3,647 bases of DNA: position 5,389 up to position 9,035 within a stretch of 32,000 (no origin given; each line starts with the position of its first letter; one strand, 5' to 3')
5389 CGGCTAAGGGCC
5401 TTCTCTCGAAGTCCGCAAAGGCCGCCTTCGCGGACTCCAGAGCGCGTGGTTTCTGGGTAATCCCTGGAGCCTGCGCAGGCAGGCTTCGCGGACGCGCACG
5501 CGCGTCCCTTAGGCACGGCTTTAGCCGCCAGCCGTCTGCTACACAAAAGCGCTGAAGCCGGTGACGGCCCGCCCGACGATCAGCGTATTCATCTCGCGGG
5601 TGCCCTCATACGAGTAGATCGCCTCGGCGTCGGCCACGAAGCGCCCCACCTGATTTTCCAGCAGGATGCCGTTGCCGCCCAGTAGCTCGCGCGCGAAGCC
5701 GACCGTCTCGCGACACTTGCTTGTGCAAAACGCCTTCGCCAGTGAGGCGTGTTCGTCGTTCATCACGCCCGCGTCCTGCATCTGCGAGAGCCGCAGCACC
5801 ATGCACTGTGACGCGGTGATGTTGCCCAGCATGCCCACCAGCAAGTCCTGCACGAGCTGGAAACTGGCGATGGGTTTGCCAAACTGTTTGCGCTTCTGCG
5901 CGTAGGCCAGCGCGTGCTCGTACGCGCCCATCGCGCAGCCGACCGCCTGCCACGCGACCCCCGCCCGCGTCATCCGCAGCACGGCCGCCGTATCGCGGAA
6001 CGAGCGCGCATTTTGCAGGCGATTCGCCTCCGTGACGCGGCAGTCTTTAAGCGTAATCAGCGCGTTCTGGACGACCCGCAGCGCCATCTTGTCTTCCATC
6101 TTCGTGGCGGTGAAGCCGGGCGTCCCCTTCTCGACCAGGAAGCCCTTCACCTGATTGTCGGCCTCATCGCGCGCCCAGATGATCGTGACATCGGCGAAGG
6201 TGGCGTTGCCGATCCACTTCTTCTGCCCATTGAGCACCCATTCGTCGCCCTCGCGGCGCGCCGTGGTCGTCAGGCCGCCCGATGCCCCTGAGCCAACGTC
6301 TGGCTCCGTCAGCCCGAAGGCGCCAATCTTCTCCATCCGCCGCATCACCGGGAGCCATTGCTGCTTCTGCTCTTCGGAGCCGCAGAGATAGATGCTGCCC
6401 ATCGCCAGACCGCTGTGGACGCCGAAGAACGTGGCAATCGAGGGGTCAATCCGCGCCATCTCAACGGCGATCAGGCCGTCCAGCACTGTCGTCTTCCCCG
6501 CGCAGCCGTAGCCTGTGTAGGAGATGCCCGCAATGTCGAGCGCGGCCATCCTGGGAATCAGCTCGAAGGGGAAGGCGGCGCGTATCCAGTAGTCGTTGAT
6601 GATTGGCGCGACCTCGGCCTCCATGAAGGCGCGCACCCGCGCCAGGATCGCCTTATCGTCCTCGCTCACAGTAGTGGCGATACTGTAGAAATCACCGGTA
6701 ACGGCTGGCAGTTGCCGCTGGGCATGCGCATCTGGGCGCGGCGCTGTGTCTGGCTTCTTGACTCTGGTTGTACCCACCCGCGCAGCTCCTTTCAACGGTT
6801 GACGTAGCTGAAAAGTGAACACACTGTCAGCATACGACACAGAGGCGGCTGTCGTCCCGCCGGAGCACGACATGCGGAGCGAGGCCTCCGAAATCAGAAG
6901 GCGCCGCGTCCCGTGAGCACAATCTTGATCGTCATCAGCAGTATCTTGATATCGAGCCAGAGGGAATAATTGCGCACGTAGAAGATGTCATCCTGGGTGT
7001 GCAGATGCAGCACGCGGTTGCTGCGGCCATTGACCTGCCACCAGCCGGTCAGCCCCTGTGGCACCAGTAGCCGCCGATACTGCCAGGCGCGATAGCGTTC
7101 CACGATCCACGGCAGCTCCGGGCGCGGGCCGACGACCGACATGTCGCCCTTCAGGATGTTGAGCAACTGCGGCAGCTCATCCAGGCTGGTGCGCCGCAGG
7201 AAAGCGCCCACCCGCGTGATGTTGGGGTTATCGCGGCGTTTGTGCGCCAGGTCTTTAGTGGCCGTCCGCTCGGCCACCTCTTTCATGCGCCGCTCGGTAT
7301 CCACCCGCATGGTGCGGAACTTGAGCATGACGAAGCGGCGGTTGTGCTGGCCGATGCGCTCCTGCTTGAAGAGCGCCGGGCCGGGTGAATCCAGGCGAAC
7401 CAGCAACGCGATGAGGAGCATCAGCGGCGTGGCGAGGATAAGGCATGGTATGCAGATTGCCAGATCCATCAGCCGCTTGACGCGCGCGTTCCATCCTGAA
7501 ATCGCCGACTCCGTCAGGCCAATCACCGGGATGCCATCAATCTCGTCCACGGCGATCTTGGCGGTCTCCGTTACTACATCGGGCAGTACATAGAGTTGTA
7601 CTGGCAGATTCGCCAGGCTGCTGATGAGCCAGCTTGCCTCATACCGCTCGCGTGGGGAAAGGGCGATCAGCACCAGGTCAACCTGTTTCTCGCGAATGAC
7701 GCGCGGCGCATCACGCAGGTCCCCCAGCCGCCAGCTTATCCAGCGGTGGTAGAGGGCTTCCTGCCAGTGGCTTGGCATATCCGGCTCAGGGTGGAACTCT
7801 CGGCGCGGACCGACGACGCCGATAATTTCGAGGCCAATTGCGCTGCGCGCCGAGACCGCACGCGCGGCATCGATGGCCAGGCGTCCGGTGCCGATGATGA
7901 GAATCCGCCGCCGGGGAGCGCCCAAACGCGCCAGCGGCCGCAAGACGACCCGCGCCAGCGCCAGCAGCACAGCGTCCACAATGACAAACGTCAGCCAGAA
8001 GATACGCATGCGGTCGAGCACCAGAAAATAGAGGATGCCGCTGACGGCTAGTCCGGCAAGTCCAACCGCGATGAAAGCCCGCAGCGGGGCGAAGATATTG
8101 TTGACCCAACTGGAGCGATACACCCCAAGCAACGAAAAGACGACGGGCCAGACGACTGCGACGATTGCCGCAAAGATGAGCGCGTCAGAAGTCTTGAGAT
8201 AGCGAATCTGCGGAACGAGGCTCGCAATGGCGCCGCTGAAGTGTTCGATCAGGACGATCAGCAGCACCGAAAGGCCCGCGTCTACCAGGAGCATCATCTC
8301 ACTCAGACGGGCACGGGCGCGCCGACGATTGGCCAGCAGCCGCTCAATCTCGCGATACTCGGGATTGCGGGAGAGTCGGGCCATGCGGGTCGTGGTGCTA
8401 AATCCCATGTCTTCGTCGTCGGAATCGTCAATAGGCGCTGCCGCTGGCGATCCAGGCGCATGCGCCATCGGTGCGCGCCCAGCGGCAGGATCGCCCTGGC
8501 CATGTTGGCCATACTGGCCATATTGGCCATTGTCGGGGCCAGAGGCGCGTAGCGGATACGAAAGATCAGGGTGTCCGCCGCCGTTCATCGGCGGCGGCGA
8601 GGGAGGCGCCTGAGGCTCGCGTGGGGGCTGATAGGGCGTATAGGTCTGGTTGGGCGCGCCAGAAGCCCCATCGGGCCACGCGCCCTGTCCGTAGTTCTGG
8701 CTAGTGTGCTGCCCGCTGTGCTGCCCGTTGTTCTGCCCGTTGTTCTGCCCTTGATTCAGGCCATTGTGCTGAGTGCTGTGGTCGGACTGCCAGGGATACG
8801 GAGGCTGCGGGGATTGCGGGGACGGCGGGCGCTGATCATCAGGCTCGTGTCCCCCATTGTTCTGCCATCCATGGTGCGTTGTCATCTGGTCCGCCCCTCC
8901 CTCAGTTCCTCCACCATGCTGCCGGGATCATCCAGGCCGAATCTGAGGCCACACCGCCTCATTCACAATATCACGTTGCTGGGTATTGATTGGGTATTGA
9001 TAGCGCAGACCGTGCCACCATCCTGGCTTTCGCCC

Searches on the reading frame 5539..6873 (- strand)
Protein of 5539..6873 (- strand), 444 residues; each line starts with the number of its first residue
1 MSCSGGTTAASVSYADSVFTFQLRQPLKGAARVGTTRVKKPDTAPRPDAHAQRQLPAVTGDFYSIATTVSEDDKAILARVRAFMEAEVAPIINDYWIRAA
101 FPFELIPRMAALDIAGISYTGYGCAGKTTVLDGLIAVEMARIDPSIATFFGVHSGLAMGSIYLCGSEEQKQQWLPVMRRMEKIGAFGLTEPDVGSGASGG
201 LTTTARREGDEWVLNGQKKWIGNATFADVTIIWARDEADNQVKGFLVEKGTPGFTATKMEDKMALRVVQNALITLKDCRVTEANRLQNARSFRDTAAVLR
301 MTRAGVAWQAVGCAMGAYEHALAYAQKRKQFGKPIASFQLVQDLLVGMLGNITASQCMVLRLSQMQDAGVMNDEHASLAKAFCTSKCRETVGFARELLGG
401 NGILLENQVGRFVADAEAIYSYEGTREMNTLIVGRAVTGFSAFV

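Call 75: search_protein_families(library=pfam, proteins=[window:5539-6873:-], max_evalue=0.00001)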
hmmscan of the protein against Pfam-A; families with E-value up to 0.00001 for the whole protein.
window:5539-6873:- (444 aa): 5 families
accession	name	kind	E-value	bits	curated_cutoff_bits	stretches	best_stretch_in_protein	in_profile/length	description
PF00441.29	Acyl-CoA_dh_1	-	8e-34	117.4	22.4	1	297-437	9-149/150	Acyl-CoA dehydrogenase, C-terminal domain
PF02771.21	Acyl-CoA_dh_N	-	2.2e-26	92.9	22.9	1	70-180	1-112/113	Acyl-CoA dehydrogenase, N-terminal domain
PF02770.24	Acyl-CoA_dh_M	-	1.6e-23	83.1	33.3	1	185-278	1-97/97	Acyl-CoA dehydrogenase, middle domain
PF08028.16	Acyl-CoA_dh_2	-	2.6e-10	41.2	22.7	1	305-426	2-133/134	Acyl-CoA dehydrogenase, C-terminal domain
PF22924.1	ACOX_C_alpha1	-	3.5e-07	30.6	27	1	301-436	6-167/169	Acyl-CoA oxidase, C-alpha1 domain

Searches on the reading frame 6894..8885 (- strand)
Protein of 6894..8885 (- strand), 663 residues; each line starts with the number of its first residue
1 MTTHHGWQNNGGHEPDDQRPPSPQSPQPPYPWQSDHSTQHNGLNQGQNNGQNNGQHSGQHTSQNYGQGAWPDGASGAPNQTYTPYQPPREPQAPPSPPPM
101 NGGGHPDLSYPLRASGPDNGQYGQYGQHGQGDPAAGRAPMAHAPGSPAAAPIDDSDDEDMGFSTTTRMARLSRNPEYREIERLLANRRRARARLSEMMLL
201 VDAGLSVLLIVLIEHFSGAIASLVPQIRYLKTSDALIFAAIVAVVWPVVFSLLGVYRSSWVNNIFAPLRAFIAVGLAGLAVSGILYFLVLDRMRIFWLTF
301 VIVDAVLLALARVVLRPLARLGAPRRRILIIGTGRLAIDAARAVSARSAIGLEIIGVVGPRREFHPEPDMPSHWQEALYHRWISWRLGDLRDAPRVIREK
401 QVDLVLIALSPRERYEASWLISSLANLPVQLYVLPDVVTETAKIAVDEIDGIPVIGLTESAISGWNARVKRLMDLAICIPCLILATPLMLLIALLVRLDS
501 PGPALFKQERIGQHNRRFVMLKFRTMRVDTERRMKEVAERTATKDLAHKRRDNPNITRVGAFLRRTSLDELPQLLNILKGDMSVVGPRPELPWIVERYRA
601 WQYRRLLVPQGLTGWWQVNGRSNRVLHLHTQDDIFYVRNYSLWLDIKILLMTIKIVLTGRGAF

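Call 75: search_protein_families(library=pfam, proteins=[window:6894-8885:-], max_evalue=0.00001)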
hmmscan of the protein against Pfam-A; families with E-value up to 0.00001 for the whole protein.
window:6894-8885:- (663 aa): 2 families
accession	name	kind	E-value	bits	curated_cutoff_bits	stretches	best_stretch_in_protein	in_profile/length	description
PF02397.22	Bac_transf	-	8.4e-62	208.3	27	1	470-657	1-178/179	Bacterial sugar transferase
PF13727.12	CoA_binding_3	-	2.8e-08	34.4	25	1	252-435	2-175/175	CoA-binding domain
